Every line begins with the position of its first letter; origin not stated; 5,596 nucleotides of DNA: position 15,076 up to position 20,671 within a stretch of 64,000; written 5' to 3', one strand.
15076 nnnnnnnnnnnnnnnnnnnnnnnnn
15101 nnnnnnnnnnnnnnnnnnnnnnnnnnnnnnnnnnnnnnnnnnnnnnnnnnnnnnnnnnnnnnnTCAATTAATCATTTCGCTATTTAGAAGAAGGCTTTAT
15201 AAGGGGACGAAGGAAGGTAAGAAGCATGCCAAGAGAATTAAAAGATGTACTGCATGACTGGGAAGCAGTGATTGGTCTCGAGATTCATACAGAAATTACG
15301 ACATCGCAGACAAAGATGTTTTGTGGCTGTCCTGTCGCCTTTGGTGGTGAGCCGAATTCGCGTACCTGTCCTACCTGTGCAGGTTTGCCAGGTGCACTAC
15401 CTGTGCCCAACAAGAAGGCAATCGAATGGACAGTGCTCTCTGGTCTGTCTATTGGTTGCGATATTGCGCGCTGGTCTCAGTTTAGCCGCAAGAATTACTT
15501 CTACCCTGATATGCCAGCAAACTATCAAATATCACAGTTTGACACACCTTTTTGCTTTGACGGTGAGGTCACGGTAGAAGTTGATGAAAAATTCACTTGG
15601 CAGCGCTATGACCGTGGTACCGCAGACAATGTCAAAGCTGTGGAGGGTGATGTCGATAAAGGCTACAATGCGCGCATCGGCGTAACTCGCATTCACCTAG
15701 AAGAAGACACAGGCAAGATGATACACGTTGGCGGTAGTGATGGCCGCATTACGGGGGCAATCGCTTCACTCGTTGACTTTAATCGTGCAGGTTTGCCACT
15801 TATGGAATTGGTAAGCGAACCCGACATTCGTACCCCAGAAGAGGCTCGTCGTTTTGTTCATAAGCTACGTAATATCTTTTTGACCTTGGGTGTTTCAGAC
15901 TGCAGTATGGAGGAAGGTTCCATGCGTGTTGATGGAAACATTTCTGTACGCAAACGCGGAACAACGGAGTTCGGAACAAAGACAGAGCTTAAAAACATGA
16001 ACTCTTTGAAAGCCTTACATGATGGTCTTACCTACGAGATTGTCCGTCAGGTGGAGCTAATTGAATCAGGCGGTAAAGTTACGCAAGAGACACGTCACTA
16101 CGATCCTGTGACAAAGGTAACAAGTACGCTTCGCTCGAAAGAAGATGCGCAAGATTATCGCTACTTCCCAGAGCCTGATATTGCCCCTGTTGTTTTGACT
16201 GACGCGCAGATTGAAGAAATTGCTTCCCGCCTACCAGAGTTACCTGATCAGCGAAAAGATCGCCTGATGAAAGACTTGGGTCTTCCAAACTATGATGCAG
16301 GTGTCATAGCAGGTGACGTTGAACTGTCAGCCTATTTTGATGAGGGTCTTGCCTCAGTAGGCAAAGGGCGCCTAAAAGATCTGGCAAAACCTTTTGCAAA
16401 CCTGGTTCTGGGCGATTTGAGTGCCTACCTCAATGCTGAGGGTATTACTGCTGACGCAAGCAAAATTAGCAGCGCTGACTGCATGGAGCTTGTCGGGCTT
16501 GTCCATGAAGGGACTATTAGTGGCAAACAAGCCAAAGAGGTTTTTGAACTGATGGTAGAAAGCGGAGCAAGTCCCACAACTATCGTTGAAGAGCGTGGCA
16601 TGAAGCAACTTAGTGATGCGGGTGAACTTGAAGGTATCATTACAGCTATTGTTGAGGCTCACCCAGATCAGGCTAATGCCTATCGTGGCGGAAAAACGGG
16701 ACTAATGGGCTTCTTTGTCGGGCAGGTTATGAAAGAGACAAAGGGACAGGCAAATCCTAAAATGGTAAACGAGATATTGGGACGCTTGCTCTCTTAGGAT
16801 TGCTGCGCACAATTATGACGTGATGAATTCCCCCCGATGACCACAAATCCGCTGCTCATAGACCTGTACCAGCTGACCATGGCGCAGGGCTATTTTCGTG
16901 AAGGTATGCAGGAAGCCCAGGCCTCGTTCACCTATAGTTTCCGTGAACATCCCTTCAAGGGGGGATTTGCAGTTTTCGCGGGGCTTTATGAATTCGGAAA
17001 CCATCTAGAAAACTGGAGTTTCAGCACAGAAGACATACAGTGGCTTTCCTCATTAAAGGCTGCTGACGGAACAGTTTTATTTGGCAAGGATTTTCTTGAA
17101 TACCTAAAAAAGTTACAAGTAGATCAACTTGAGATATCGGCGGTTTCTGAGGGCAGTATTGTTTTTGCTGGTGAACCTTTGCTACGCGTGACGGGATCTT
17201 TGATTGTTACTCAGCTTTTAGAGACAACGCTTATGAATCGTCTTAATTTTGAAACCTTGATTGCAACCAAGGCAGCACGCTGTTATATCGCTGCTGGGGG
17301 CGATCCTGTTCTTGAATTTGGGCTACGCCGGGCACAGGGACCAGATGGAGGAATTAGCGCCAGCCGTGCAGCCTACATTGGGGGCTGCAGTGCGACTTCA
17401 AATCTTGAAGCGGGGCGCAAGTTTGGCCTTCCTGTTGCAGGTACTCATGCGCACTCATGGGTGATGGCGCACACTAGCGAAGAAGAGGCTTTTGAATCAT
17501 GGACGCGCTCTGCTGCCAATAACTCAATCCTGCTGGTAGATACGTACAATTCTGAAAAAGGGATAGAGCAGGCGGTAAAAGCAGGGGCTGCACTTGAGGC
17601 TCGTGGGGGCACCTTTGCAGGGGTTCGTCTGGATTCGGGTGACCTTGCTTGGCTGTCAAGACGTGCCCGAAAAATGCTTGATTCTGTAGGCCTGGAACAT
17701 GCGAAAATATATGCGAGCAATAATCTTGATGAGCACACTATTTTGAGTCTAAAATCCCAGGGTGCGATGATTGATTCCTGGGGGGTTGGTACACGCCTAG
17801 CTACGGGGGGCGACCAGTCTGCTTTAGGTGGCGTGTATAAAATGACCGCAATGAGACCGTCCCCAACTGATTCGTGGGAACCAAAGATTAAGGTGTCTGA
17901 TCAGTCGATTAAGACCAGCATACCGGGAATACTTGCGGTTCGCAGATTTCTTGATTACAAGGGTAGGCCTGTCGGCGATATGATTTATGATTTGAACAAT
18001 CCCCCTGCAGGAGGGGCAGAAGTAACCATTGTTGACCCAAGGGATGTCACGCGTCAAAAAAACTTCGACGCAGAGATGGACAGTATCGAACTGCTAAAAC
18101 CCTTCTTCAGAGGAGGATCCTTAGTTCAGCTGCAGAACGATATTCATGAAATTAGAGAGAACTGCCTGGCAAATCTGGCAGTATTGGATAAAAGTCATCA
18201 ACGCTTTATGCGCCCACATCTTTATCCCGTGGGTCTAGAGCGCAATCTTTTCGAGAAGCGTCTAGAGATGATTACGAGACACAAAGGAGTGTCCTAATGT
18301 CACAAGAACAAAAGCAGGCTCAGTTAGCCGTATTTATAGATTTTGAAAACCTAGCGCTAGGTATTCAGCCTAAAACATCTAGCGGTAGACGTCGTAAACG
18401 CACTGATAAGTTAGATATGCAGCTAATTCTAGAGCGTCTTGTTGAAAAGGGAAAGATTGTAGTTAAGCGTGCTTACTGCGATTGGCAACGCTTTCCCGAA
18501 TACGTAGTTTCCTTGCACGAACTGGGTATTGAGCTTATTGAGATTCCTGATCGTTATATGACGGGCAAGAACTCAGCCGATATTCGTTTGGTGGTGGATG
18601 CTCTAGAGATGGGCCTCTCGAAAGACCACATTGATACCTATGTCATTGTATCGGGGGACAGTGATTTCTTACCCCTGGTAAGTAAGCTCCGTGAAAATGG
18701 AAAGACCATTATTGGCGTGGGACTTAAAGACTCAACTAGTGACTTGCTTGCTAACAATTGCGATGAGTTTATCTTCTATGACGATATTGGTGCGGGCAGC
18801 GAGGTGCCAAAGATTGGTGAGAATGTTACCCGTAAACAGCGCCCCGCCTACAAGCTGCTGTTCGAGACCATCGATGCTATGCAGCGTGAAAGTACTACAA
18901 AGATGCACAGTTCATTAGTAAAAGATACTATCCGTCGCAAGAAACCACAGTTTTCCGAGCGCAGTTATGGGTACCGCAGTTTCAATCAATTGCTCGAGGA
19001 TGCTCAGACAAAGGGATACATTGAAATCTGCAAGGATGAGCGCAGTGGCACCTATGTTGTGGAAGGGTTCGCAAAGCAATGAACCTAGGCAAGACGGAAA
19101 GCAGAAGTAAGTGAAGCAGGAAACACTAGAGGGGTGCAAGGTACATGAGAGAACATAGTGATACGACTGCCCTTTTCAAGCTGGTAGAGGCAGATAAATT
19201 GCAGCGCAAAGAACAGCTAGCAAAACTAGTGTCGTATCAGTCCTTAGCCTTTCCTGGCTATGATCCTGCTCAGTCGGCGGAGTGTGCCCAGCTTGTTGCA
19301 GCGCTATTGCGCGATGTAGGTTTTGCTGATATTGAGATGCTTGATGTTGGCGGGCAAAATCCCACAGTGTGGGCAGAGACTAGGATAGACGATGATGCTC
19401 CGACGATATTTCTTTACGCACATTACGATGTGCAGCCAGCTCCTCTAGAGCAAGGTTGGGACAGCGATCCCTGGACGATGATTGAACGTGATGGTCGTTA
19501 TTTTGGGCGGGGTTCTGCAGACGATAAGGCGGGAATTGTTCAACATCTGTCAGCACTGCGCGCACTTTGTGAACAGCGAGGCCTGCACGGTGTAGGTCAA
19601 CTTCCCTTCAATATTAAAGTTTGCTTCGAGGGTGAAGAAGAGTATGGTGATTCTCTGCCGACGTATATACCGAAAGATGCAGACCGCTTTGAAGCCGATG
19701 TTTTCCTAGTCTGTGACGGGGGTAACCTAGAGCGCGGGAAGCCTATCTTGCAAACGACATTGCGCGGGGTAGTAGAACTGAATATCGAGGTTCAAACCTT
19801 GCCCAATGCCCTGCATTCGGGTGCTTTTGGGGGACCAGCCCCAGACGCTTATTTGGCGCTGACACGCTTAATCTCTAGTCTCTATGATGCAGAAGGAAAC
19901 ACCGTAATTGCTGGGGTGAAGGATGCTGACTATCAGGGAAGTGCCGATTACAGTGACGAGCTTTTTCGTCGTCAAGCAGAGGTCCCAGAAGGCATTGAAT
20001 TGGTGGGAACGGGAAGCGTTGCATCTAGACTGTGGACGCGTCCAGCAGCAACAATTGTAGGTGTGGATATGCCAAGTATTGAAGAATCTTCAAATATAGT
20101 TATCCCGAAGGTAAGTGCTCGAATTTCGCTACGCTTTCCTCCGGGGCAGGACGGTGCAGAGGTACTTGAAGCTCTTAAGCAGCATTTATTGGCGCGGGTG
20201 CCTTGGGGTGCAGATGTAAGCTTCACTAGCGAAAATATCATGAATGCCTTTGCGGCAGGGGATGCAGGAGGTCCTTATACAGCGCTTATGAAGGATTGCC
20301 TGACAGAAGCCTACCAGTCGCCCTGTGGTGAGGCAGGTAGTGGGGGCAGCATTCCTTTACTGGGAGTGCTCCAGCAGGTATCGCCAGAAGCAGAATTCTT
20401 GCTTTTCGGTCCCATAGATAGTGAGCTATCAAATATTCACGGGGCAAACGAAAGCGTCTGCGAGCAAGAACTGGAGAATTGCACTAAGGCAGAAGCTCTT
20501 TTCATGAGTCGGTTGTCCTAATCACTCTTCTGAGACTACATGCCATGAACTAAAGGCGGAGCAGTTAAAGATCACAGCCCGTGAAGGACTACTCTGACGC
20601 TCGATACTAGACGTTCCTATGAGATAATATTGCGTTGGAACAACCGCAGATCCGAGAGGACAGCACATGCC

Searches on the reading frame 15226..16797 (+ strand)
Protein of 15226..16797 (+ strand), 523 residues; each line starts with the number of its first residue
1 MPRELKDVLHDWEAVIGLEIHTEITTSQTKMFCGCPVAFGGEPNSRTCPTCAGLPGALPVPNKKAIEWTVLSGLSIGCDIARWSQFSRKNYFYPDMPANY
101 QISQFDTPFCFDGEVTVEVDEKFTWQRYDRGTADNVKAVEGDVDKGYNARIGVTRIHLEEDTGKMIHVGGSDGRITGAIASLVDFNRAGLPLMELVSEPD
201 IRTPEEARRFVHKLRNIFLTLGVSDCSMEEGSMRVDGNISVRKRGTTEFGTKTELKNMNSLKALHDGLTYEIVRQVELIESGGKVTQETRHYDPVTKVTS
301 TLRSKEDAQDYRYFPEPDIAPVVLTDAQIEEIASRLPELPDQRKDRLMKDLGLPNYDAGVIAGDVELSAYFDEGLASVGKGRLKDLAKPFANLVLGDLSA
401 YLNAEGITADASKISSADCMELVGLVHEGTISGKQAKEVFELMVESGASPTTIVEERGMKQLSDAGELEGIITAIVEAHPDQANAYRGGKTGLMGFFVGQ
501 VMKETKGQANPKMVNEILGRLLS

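Call 14: search_protein_families(library=pfam, proteins=[window:15226-16797:+], max_evalue=0.00001)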
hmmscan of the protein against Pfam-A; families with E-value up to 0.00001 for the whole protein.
window:15226-16797:+ (523 aa): 2 families
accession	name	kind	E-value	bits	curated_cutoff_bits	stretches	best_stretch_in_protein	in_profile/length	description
PF02934.20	GatB_N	-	8.3e-106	353.6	23.4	1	15-330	2-277/277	GatB/GatE catalytic domain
PF02637.23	GatB_Yqey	-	2.1e-46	157.9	27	1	387-521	13-147/148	GatB domain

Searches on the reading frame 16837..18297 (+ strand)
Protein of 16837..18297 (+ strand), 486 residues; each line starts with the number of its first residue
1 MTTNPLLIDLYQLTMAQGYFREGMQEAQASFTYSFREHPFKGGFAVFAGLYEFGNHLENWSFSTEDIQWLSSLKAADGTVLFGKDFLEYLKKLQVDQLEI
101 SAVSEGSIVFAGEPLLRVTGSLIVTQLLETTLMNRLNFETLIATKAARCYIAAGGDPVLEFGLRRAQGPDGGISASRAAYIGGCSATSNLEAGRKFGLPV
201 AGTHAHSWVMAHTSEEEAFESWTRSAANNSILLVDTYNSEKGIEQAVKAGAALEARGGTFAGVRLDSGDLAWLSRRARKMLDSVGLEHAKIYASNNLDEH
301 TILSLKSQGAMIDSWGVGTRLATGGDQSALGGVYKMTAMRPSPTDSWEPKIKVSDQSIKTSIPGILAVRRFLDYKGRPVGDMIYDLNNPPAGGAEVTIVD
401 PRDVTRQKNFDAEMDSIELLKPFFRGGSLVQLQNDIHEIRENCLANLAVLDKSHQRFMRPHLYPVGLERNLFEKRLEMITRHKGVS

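Call 15: search_protein_families(library=pfam, proteins=[window:16837-18297:+], max_evalue=0.00001)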
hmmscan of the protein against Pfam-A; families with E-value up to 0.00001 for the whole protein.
window:16837-18297:+ (486 aa): 3 families
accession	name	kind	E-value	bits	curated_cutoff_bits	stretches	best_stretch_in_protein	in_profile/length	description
PF17767.7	NAPRTase_N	-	1e-33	116.7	32.6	1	6-137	1-125/125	Nicotinate phosphoribosyltransferase (NAPRTase) N-terminal domain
PF17956.6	NAPRTase_C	-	6.4e-18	65.7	23.3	1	368-473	4-109/111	Nicotinate phosphoribosyltransferase C-terminal domain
PF04095.22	NAPRTase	-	4.2e-09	36.9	20.8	1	178-360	26-220/239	Nicotinate phosphoribosyltransferase (NAPRTase) family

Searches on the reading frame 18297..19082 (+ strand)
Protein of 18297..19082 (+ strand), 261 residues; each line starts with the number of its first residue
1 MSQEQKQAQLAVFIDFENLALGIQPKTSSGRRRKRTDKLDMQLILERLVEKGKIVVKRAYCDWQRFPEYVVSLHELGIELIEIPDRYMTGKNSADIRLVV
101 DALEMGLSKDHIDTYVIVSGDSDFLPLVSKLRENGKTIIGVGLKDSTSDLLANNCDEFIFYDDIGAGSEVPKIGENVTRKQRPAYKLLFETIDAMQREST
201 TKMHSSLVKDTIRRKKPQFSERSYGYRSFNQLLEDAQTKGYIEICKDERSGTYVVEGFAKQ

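Call 15: search_protein_families(library=pfam, proteins=[window:18297-19082:+], max_evalue=0.00001)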
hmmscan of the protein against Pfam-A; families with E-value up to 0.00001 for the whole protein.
window:18297-19082:+ (261 aa): 1 family
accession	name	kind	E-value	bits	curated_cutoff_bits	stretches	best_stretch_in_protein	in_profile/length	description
PF01936.24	NYN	-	6e-35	121.3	24.2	1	10-161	2-144/145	NYN domain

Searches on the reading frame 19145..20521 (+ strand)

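Call 15: search_protein_families(library=pfam, proteins=[window:19145-20521:+], max_evalue=0.00001)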
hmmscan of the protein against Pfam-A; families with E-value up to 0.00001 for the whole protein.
window:19145-20521:+ (458 aa): 2 families
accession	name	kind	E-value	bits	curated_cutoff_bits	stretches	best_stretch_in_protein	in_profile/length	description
PF01546.33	Peptidase_M20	-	3.2e-24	86.4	24.6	1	90-454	2-204/206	Peptidase family M20/M25/M40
PF07687.19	M20_dimer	-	4.1e-09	36.8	21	1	206-353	3-104/107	Peptidase dimerisation domain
